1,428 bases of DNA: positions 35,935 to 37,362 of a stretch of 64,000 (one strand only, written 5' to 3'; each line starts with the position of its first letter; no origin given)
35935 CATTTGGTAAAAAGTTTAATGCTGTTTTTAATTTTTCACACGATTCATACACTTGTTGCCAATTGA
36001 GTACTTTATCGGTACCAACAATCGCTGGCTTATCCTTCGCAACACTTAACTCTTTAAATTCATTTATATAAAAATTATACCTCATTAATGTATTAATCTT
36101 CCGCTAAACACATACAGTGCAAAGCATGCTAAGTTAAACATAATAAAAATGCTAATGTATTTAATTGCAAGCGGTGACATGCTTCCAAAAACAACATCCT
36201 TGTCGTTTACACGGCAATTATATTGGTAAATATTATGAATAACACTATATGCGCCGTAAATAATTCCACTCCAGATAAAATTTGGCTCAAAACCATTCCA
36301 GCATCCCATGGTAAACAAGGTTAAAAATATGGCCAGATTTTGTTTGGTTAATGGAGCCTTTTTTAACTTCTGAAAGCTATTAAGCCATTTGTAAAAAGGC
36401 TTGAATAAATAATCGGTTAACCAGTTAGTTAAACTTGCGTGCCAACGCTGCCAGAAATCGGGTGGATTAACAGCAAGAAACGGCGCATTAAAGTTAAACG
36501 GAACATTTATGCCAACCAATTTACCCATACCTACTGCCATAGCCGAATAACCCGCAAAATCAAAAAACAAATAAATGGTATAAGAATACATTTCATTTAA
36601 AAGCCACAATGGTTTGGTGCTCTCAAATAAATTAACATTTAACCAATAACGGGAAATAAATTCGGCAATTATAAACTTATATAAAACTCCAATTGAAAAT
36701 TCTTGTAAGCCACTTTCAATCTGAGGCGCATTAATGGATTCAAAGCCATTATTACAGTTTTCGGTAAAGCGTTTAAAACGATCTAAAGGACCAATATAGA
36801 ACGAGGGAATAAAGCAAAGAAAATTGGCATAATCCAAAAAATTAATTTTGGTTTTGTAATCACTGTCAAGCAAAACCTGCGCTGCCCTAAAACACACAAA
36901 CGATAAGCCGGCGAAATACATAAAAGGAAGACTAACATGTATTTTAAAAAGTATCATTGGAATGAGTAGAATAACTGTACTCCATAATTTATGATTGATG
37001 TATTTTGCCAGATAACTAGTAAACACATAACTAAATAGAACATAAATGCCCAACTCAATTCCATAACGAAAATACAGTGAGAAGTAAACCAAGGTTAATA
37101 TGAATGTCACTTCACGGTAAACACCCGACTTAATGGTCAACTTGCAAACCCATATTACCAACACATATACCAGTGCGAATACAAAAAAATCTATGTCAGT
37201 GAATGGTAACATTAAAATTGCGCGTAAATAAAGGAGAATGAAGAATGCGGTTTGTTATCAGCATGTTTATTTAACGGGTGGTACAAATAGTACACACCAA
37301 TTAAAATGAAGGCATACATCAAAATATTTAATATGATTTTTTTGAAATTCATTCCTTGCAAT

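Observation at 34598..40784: Complete, translationally coupled Dlt-type acylation module in a diderm Bacteroidota that should have no teichoic acid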

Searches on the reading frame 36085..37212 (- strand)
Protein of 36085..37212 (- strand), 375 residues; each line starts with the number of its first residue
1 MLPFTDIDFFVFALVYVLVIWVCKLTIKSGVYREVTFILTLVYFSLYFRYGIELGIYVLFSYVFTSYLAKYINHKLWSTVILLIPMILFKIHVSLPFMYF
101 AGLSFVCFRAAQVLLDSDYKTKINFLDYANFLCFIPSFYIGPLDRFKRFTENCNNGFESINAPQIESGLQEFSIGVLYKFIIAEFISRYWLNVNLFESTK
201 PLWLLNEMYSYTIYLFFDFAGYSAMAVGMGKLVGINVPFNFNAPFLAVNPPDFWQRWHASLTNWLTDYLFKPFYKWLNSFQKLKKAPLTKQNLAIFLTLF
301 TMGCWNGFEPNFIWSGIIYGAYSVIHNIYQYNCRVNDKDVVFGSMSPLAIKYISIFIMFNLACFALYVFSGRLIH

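Call 3: search_protein_families(library=pfam, proteins=[window:36085-37212:-], max_evalue=0.01)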
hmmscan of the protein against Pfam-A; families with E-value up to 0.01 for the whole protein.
window:36085-37212:- (375 aa): 1 family
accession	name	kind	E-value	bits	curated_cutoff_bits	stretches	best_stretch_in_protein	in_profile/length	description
PF03062.24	MBOAT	-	2.4e-09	37.4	27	1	119-364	75-333/337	MBOAT, membrane-bound O-acyltransferase family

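Call 4: search_protein_families(library=ncbifam, proteins=[window:36085-37212:-], max_evalue=0.01)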
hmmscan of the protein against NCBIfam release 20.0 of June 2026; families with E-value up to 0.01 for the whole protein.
window:36085-37212:- (375 aa): 1 family
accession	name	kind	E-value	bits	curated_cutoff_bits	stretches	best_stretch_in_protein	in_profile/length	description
TIGR04091.1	LTA_dltB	equivalog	2.4e-71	241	375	1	3-373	2-380/380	D-alanyl-lipoteichoic acid biosynthesis protein DltB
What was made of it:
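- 36085..37212 (-): dltB-like MBOAT (375 aa) with no fused C-terminal shuttle motif. His258 (RWH) corresponds to DltB His289. Asn306 (CWNGF, codon 36295-36297) replaces the 'invariant' His336. NCBIfam LTA_dltB is the only hit, at 241 bits against a cut-off of 375 (call 4).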

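Call 7: search_solved_structures(query=window:36085-37212:-, max_evalue=0.001, show_alignments=1)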
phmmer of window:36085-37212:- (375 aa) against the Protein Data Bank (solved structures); distinct sequences matched with E-value up to 0.001: 2.
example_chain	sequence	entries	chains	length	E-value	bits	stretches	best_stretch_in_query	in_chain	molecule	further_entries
6bug_C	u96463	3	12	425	1.9e-36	129.2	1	9-373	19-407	D-alanyl transfer protein DltB | Integral membrane protein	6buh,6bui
8jem_A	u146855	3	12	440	2.1e-36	129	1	9-373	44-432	Teichoic acid D-alanyltransferase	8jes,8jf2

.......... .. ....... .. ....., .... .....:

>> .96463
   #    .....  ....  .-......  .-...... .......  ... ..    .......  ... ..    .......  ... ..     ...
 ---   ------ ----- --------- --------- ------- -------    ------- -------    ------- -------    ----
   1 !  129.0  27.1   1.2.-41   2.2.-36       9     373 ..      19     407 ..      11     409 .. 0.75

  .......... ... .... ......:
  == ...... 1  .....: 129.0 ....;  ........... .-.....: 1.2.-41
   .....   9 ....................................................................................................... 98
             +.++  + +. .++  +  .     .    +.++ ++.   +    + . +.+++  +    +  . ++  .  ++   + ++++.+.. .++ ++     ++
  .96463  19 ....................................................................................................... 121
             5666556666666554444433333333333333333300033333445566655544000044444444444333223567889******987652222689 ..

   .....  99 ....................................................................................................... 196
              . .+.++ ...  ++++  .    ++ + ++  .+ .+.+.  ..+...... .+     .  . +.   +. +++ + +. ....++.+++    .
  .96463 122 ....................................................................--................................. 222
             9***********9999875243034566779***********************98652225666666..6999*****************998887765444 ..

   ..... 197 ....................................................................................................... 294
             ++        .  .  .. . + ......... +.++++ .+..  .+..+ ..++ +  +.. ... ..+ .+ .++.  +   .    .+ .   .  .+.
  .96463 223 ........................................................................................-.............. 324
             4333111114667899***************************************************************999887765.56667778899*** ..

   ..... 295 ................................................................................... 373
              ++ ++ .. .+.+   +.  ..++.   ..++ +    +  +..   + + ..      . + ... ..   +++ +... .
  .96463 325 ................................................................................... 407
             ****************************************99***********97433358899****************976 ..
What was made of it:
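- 36085..37212 (-): Only DltB structures 6bug and 8jem match, at 2e-36 (call 7).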

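Call 46: search_protein_representatives(protein=window:36085-37212:-)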
Query: 375 residues. Proteins with E-value up to 0.001 (for the whole library): 19160; up to 1e-10: 14505; up to 1e-30: 130. The best 150 are listed.
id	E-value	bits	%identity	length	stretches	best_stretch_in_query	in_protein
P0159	3.2e-147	507.0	60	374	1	1-372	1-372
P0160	4.2e-88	312.4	44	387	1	1-371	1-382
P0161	6.7e-85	301.9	51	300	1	97-372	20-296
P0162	4.6e-81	289.2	44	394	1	2-374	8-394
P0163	8.7e-78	278.4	43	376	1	1-374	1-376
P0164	3.0e-74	266.8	39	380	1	2-373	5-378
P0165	2.5e-71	257.2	42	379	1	2-372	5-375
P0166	5.9e-69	249.4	39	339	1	49-373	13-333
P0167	2.4e-68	247.4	54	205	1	174-372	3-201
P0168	2.9e-68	247.1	38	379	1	1-372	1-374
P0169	8.1e-66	239.1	38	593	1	2-373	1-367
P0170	2.7e-64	234.0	38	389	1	2-371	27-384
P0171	1.7e-63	231.4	36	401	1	3-373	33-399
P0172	1.9e-63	231.3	37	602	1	2-372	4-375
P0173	6.0e-61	223.0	38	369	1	49-373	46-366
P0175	1.4e-59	218.5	35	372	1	1-373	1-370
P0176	1.5e-57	211.8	34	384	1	1-373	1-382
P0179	5.8e-51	190.2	35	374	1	4-371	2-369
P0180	1.2e-50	189.1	36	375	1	11-372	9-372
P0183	3.6e-47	177.7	34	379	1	1-373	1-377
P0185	8.2e-46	173.2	33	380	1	2-374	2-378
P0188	1.9e-44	168.7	36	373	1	1-374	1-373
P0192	6.1e-44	167.0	33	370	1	5-374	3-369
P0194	1.1e-43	166.2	34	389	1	81-373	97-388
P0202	1.9e-39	152.3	33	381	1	4-372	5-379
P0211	4.5e-38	147.7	31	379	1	6-374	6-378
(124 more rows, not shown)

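Call 48: list_cluster_members(proteins=[P0160, P0162, P0164, P0168, P0170, P0172, P0175, P0179, P0183, P0192])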
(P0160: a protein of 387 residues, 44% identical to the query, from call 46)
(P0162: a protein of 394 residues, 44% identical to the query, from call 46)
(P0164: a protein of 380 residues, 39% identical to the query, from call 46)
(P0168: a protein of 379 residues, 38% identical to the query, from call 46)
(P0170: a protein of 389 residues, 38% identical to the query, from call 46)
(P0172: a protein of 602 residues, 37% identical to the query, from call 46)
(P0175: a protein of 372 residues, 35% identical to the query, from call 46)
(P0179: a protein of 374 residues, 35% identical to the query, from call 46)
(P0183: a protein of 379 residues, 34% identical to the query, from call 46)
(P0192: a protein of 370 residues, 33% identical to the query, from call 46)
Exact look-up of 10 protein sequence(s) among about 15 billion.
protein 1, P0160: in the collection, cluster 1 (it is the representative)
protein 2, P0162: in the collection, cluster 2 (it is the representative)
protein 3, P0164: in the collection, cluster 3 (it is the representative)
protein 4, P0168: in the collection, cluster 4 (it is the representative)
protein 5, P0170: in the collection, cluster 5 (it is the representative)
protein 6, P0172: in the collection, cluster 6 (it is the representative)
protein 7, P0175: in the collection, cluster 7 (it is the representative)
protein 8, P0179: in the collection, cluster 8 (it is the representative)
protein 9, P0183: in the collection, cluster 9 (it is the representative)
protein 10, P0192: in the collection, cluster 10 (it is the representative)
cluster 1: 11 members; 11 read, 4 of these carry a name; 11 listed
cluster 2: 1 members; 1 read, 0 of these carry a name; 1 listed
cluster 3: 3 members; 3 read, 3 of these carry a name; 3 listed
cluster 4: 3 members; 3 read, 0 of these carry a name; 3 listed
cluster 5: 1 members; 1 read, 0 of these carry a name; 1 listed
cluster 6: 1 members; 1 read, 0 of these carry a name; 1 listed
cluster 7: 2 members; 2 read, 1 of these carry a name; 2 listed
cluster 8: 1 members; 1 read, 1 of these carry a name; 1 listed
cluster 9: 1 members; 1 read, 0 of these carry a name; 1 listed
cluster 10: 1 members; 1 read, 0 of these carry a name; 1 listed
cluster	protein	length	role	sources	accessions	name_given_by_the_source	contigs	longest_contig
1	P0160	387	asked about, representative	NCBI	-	-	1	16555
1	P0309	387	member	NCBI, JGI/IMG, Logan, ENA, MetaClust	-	\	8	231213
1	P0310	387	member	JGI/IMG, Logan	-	membrane protein involved in D-alanine export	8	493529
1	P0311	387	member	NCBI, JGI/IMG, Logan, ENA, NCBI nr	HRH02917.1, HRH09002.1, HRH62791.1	MAG TPA: MBOAT family O-acyltransferase [Bacteroidia bacterium] | MBOAT family O-acyltransferase [Bacteroidia bacterium]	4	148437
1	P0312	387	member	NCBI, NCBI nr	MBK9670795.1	MAG: D-alanyl transfer protein [Bacteroidetes bacterium] | D-alanyl transfer protein [Bacteroidota bacterium]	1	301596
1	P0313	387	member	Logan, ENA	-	-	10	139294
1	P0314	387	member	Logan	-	-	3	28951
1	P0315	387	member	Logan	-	-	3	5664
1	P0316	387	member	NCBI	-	-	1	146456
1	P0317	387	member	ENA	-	-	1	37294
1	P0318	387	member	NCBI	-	-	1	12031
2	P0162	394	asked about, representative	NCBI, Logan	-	-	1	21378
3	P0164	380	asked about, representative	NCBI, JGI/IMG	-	membrane protein involved in D-alanine export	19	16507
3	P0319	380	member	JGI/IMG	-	membrane protein involved in D-alanine export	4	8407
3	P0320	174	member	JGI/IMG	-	membrane protein involved in D-alanine export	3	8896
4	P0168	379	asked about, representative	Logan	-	-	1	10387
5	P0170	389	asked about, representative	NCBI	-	-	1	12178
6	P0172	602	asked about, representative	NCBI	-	-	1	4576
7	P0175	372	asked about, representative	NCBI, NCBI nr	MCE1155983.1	MAG: hypothetical protein LWW91_07680 [Bacteroidales bacterium] | hypothetical protein [Bacteroidales bacterium]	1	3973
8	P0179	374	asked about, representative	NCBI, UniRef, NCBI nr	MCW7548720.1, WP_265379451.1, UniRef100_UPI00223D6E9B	membrane-bound O-acyltransferase [Photorhabdus sp. APURE] | MBOAT family O-acyltransferase n=1 Tax=Photorhabdus aballayi TaxID=2991723 ... | MBOAT family O-acyltransferase [Photorhabdus aballayi]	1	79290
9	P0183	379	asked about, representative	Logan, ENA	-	-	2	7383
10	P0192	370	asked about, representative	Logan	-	-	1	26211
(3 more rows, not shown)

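Call 49: list_cluster_members(proteins=[P0163, P0165, P0171, P0176, P0180, P0185, P0188, P0194, P0202, P0211])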
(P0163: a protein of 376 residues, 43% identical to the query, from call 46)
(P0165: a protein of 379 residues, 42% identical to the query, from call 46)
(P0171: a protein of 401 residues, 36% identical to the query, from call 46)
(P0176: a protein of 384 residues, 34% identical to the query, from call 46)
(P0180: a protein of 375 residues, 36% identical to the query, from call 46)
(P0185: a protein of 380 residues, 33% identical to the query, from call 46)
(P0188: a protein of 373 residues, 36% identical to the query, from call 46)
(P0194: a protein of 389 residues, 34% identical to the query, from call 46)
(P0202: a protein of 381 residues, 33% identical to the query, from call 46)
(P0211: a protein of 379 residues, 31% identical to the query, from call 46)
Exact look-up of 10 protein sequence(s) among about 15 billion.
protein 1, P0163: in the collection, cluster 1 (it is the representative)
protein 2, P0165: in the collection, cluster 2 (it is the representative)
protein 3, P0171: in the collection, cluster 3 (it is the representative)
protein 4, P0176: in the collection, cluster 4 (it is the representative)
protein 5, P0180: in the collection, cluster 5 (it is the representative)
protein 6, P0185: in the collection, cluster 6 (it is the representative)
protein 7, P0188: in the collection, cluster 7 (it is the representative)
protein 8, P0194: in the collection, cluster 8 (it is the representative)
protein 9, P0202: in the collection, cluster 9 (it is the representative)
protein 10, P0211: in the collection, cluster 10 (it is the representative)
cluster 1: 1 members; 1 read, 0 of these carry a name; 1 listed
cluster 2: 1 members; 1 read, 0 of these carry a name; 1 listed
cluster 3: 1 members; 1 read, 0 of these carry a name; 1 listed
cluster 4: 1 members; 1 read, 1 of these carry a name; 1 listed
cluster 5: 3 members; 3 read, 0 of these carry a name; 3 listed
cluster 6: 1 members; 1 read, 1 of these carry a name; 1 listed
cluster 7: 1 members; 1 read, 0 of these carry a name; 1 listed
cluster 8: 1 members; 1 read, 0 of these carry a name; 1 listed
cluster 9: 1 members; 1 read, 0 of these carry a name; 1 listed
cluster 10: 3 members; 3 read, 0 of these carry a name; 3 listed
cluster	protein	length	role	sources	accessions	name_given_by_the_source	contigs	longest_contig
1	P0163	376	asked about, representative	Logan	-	-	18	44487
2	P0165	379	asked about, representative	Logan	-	-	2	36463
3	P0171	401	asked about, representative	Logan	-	-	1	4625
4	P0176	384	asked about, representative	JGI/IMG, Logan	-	membrane protein involved in D-alanine export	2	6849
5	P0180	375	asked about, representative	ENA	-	-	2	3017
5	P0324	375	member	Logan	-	-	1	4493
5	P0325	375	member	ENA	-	-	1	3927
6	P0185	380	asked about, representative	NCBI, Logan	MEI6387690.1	MAG: D-alanyl-lipoteichoic acid biosynthesis protein DltB [Spirochaetota bacterium]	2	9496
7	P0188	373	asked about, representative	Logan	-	-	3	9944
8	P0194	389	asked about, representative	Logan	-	-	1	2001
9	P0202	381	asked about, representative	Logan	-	-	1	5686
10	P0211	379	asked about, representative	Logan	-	-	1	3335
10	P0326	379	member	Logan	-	-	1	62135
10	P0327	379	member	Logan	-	-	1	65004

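Call 56: find_homologous_proteins(query=P0179, max_evalue=1e-10)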
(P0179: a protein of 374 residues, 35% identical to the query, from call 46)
Query P0179 (374 aa): 357 proteins with E <= 1e-10 among 5336 candidates; the best 120 are listed.
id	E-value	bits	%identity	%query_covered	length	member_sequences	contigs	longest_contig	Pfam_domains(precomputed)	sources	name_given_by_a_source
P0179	7.3e-240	814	100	100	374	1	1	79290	PF03062.25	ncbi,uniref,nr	ncbi:membrane-bound O-acyltransferase [Photorhabdus sp. APURE]|uniref:MBOAT family O-acyltransferase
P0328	7.2e-234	794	97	100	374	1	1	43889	PF03062.25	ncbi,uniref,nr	ncbi:hypothetical protein B5C26_23485 [Photorhabdus luminescens]|uniref:MBOAT family O-acyltransfera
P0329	3.6e-233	792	97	100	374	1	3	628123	PF03062.25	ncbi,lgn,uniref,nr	ncbi:hypothetical protein TI10_09120 [Photorhabdus luminescens subsp. luminescens]|uniref:Probable a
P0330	2.7e-232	789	96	100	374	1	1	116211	PF03062.25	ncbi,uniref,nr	ncbi:MBOAT family O-acyltransferase [Photorhabdus luminescens]|uniref:Probable alginate O-acetylase 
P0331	1.0e-226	771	95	100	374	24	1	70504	PF03062.25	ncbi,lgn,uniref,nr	ncbi:MBOAT family O-acyltransferase [Photorhabdus aegyptia]|uniref:Probable alginate O-acetylase Alg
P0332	2.2e-225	766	94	100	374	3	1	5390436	PF03062.25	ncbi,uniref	ncbi:MBOAT family O-acyltransferase [Photorhabdus akhurstii]|uniref:MBOAT family O-acyltransferase n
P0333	1.1e-104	369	49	99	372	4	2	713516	PF03062.25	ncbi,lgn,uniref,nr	ncbi:membrane-bound O-acyltransferase [Scandinavium sp. TWS1a]|uniref:MBOAT family O-acyltransferase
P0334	4.0e-104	367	50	99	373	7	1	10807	PF03062.25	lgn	-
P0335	1.5e-103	365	49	99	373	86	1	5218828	PF03062.25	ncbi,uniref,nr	ncbi:MBOAT family O-acyltransferase [Buttiauxella selenatireducens]|uniref:Probable alginate O-acety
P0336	1.8e-103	365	49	99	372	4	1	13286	PF03062.25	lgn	-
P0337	2.2e-103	365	50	99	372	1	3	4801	PF03062.25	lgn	-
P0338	8.3e-102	360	47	99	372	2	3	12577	-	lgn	-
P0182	2.0e-101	358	50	90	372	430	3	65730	-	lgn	-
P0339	4.9e-101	357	48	99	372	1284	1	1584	PF03062.25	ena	-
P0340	1.2e-100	356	48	99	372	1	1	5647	-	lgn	-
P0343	4.1e-100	354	47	99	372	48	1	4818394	-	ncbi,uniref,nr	ncbi:membrane bound O-acyl transferase MBOAT family protein [Dickeya parazeae Ech586]|uniref:Membran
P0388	5.3e-86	308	44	91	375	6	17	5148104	PF03062.25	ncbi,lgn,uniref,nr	ncbi:MBOAT family O-acyltransferase [Bordetella bronchiseptica]|uniref:MBOAT family O-acyltransferas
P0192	1.7e-79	286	40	99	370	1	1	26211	PF03062.25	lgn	-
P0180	7.4e-78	281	46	81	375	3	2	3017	PF03062.25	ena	-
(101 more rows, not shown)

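Call 58: find_encoding_contigs(protein=P0388, flank=5000, max_places=1)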
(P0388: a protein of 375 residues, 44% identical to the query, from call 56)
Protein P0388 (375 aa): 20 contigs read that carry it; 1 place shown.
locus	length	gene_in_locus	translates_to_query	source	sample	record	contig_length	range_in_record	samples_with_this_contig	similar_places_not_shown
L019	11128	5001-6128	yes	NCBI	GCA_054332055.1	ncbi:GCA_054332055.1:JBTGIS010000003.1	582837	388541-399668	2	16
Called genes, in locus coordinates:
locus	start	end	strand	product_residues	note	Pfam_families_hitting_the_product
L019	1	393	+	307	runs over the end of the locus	PF06325:PrmA, PF05175:MTS, PF13489:Methyltransf_23, PF13847:Methyltransf_31 (weak), PF08241:Methyltransf_11 (faint), PF13649:Methyltransf_25 (weak)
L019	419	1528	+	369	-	PF13717:Zn_ribbon_4, PF13719:Zn_ribbon_5, PF11906:DUF3426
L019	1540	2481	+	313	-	PF00294:PfkB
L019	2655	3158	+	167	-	PF05433:Rick_17kDa_Anti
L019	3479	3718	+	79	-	PF00550:PP-binding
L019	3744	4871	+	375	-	PF04914:DltD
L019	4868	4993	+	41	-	-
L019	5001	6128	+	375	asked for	PF03062:MBOAT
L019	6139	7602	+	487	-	PF00501:AMP-binding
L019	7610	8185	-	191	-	PF02325:CCB3_YggT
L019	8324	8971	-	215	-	-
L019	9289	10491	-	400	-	PF00268:Ribonuc_red_sm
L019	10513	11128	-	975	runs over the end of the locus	PF03477:ATP-cone, PF00317:Ribonuc_red_lgN, PF02867:Ribonuc_red_lgC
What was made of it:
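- Closest known: Bordetella dra locus. Same: Same five components in the same order C-D-X-B-A, with nearly the same sizes: 79, 375, 41, 375 and 487 aa in Bordetella, and 79, 399, 46, 375 and 495 aa here (call 58).
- The gene order is the diderm one (call 58).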

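Call 59: find_encoding_contigs(protein=P0343, flank=5000, max_places=1)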
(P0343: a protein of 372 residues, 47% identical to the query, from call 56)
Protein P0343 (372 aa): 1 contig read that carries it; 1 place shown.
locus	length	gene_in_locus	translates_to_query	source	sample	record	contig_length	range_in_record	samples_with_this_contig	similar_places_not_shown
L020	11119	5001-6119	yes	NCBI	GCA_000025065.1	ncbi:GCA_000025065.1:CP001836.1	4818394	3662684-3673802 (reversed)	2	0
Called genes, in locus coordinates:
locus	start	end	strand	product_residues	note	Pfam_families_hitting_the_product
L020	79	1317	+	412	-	PF07690:MFS_1, PF12832:MFS_1_like, PF07690:MFS_1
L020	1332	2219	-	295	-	PF00165:HTH_AraC, PF12833:HTH_18, PF01035:DNA_binding_1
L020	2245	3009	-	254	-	PF00106:adh_short, PF08659:KR, PF23441:SDR, PF13561:adh_short_C2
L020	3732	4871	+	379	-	PF04914:DltD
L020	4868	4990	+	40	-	-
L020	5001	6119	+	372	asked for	-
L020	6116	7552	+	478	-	PF00501:AMP-binding, PF13193:AMP-binding_C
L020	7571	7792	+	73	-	PF00550:PP-binding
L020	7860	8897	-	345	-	PF01965:DJ-1_PfpI, PF08279:HTH_11 (faint), PF13412:HTH_24 (faint), PF12833:HTH_18, PF00165:HTH_AraC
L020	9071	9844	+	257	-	PF12695:Abhydrolase_5 (weak), PF12697:Abhydrolase_6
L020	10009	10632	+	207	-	PF02525:Flavodoxin_2, PF03358:FMN_red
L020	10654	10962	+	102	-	PF03795:YCII (weak)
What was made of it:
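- Closest known: Dickeya / Pectobacterium / Photorhabdus dlt genes. Different: The order is D-X-B-A-C in Dickeya parazeae (call 59).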

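Call 73: search_protein_families(library=ncbifam, proteins=[L019:4868-4993:+], max_evalue=0.01)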
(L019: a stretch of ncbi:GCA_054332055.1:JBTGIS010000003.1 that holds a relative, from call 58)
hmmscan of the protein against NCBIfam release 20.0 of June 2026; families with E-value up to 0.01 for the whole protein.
L019:4868-4993:+ (41 aa): 0 families

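Call 74: find_homologous_proteins(query=window:36085-37212:-, max_evalue=1e-20)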
Query window:36085-37212:- (375 aa): 553 proteins with E <= 1e-20 among 2095 candidates; the best 120 are listed.
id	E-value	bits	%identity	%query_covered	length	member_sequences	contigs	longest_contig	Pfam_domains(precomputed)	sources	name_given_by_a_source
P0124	9.2e-234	794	90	100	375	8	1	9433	PF03062.25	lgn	-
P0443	1.2e-188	645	74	100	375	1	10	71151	PF03062.25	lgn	-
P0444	2.4e-183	628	72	100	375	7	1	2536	PF03062.25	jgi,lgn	jgi:membrane protein involved in D-alanine export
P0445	6.3e-175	600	69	100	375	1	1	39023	PF03062.25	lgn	-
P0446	1.5e-154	533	64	99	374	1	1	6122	PF03062.25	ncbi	-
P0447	3.8e-154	532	64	99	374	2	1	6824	PF03062.25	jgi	jgi:membrane protein involved in D-alanine export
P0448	8.2e-153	527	63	99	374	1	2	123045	PF03062.25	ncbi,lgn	-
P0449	2.9e-152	525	63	99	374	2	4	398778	PF03062.25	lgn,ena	-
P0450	1.2e-151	523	62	99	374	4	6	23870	PF03062.25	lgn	-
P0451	4.7e-151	521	64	99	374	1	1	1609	PF03062.25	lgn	-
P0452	2.3e-150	519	61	99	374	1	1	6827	PF03062.25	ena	-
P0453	2.9e-150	519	62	99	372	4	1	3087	PF03062.25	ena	-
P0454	6.7e-150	518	62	99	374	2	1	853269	PF03062.25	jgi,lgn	jgi:membrane protein involved in D-alanine export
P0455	1.0e-149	517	62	99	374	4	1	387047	PF03062.25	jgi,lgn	-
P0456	1.6e-149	516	62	99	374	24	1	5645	PF03062.25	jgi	jgi:membrane protein involved in D-alanine export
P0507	1.2e-103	365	48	99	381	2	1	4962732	PF03062.25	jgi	jgi:membrane protein involved in D-alanine export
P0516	1.9e-96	342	44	99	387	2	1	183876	PF03062.25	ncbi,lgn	-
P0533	2.9e-90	321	43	99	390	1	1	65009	PF03062.25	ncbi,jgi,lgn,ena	jgi:membrane protein involved in D-alanine export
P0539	8.8e-90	320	45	99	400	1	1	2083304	PF03062.25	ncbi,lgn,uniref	ncbi:MBOAT family O-acyltransferase [Fluviicola sp.]|uniref:MBOAT family O-acyltransferase n=1 Tax=F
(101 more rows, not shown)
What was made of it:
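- Several database records name relatives 'probable alginate O-acetylase AlgI' or 'peptidoglycan O-acetyltransferase' (calls 56, 74).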
